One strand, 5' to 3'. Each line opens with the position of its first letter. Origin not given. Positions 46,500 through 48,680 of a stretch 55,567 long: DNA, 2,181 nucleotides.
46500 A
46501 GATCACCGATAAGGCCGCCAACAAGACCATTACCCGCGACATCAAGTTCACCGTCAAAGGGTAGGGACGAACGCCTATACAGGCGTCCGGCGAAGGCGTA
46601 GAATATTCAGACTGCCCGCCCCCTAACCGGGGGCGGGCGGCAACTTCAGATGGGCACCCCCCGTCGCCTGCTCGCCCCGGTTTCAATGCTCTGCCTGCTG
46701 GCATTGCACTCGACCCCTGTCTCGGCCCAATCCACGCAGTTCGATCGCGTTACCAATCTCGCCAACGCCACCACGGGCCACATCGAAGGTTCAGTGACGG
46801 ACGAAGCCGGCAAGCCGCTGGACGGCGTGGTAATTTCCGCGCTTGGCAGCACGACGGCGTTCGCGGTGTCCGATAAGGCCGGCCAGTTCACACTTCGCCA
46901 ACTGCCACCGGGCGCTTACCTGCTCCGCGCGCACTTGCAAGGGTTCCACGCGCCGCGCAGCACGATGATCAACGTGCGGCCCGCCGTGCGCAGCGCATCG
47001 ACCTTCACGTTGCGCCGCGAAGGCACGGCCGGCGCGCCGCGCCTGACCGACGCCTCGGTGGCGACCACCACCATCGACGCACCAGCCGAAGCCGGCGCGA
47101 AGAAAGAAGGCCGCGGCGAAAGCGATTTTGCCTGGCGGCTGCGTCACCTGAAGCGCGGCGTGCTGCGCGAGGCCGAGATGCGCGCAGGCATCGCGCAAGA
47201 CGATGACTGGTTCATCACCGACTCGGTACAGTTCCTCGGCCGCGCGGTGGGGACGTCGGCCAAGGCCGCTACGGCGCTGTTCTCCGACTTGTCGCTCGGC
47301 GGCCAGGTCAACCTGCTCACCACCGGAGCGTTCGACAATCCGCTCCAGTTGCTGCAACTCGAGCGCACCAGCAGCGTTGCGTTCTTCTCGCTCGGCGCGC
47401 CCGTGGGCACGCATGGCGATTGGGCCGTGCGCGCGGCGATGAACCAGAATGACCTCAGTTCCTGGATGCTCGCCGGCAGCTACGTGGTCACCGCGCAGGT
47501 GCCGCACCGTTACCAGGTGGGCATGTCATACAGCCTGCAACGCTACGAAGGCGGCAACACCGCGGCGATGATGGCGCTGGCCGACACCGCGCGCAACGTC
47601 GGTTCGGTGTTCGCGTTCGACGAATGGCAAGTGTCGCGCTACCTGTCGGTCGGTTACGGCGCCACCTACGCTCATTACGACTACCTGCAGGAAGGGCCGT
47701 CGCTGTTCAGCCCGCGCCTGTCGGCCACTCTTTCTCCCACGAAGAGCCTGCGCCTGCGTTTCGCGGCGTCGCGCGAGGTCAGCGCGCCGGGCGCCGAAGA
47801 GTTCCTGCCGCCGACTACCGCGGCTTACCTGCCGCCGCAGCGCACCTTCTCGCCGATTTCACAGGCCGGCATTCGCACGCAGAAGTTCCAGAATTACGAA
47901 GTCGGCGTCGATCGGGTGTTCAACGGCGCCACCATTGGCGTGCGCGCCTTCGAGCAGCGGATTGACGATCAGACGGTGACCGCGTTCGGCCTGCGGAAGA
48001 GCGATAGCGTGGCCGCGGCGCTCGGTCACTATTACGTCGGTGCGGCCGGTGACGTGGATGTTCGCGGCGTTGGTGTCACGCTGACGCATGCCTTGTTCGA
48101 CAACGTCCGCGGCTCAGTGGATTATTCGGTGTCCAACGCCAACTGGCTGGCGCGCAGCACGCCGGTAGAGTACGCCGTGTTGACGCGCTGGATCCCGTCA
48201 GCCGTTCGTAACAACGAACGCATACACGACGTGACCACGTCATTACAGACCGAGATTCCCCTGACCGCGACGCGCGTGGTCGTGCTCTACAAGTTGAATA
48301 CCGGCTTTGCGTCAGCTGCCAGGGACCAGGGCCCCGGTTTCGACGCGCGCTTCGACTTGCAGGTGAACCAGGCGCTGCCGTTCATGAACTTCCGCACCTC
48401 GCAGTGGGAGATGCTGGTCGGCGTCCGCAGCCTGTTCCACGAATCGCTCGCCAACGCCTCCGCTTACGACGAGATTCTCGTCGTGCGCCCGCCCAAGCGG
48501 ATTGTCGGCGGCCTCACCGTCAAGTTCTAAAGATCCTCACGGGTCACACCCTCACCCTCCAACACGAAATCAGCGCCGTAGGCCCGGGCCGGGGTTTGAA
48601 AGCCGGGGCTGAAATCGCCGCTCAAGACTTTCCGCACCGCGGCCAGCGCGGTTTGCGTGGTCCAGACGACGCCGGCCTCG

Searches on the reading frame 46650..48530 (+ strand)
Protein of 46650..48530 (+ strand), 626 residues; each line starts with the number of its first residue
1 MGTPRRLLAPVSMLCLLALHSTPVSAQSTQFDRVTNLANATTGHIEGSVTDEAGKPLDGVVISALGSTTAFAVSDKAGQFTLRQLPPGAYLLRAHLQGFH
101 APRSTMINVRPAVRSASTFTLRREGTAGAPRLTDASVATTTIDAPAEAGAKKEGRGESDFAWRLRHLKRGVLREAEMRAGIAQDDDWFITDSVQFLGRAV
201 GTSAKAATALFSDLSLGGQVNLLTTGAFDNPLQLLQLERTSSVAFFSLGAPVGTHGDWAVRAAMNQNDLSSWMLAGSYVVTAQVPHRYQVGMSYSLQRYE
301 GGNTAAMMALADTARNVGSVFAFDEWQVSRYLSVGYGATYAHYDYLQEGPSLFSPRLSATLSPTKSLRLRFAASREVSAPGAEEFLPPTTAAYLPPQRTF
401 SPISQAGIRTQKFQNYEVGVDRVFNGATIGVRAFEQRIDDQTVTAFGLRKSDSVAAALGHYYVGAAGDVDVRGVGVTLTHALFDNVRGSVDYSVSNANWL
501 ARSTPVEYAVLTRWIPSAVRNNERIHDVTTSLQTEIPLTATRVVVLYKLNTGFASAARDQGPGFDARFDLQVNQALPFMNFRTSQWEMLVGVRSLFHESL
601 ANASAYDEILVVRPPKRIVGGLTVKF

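Call 90: search_protein_families(library=pfam, proteins=[window:46650-48530:+], max_evalue=0.00001)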
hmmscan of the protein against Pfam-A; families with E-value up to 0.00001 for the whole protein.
window:46650-48530:+ (626 aa): 3 families
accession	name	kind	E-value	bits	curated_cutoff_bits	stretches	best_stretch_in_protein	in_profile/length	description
PF00593.30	TonB_dep_Rec_b-barrel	-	8.8e-15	55.9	27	1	252-499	102-347/436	TonB dependent receptor-like, beta-barrel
PF13620.12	CarboxypepD_reg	-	1.5e-14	54.5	32.3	1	45-121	2-81/82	Carboxypeptidase regulatory-like domain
PF13715.12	CarbopepD_reg_2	-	8.8e-08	32.5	32.2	1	45-102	1-58/88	CarboxypepD_reg-like domain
